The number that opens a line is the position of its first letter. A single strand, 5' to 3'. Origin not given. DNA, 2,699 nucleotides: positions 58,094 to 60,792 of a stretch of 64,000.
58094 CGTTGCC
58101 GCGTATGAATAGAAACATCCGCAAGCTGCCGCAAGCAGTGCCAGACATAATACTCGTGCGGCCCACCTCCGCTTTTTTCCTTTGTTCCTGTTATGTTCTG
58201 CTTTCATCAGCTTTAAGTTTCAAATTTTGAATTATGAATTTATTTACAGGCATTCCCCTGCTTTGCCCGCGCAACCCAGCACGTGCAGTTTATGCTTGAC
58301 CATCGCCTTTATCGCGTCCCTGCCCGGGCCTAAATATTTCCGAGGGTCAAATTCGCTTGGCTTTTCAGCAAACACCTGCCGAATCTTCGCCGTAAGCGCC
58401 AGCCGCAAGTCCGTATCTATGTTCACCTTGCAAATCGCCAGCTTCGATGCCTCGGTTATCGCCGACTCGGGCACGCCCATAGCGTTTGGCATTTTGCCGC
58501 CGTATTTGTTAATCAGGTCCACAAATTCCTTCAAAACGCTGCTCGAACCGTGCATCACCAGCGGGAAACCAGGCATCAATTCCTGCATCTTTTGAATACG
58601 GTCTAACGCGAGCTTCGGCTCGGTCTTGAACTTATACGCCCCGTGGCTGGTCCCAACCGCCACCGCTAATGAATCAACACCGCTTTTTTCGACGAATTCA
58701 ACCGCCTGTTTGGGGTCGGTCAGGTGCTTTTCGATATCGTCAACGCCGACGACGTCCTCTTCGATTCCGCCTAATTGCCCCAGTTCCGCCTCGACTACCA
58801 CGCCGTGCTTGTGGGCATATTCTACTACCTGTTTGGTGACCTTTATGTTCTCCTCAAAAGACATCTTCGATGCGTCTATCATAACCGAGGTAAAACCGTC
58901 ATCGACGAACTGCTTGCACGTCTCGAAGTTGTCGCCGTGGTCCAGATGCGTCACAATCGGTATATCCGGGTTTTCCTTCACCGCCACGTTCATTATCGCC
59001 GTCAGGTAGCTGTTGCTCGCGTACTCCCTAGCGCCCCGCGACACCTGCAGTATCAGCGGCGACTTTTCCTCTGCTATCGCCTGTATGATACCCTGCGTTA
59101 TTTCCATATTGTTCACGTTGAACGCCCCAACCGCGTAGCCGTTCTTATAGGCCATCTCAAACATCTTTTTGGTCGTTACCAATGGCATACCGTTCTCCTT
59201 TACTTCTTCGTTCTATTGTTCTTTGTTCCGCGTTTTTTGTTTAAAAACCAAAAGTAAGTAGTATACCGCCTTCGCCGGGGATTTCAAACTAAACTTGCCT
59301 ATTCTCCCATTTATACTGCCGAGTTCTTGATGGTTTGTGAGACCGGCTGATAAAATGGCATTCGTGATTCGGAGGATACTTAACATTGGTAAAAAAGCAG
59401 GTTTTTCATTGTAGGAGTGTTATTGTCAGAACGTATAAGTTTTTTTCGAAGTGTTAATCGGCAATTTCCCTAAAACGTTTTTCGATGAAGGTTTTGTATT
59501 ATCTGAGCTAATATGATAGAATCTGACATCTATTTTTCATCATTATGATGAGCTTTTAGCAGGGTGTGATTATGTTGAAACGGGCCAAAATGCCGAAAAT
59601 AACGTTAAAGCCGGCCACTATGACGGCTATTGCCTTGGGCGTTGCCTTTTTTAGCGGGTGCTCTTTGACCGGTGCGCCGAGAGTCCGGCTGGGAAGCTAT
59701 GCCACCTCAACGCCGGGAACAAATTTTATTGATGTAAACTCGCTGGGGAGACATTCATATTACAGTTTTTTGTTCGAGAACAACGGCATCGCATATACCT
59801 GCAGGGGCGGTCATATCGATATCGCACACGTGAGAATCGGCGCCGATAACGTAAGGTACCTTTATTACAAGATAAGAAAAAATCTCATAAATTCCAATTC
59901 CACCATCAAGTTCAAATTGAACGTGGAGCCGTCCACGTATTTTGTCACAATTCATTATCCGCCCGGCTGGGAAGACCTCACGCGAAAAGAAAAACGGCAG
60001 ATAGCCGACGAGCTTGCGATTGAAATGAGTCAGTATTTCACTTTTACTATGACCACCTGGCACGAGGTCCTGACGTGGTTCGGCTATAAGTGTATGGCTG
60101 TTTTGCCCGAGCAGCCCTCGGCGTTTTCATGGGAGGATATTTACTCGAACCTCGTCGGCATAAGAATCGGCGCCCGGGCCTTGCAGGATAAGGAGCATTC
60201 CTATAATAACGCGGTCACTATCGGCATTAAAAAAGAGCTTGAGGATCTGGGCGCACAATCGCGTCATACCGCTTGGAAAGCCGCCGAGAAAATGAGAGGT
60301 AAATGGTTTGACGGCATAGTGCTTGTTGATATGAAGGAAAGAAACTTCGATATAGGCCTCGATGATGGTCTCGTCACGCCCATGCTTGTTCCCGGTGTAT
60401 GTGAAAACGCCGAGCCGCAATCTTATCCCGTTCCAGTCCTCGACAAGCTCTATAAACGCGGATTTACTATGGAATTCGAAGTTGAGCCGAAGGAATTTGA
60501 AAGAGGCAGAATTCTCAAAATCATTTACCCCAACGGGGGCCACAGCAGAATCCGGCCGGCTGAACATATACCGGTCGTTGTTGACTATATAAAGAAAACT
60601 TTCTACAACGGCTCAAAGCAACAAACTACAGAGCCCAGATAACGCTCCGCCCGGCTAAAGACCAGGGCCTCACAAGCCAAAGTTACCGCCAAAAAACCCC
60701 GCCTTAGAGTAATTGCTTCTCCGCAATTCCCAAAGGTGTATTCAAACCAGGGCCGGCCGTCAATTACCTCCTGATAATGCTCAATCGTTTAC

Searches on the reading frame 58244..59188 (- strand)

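Call 98: search_protein_families(library=pfam, proteins=[window:58244-59188:-], max_evalue=0.00001)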
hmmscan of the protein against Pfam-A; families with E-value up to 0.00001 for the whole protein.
window:58244-59188:- (314 aa): 1 family
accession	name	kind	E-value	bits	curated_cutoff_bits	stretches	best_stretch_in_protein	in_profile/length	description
PF01116.26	F_bP_aldolase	-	5.9e-102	341.4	25.5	1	4-309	1-277/277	Fructose-bisphosphate aldolase class-II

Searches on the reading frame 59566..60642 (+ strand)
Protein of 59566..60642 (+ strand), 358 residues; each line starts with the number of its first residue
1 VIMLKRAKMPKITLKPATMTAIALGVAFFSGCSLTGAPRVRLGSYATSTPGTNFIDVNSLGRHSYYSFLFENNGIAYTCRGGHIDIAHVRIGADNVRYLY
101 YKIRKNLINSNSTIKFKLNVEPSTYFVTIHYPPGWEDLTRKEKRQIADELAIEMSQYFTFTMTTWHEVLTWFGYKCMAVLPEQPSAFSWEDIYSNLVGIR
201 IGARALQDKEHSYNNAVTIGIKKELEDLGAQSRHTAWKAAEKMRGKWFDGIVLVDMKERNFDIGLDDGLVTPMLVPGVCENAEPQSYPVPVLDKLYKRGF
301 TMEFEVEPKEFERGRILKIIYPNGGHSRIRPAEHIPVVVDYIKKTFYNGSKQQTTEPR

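Call 98: search_protein_families(library=pfam, proteins=[window:59566-60642:+], max_evalue=0.00001)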
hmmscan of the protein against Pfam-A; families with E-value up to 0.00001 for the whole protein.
window:59566-60642:+ (358 aa): 1 family
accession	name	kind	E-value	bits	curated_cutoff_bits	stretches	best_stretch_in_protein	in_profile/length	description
PF13265.11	DUF4056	-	2.5e-34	119.3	23.6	1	68-250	62-239/266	Protein of unknown function (DUF4056)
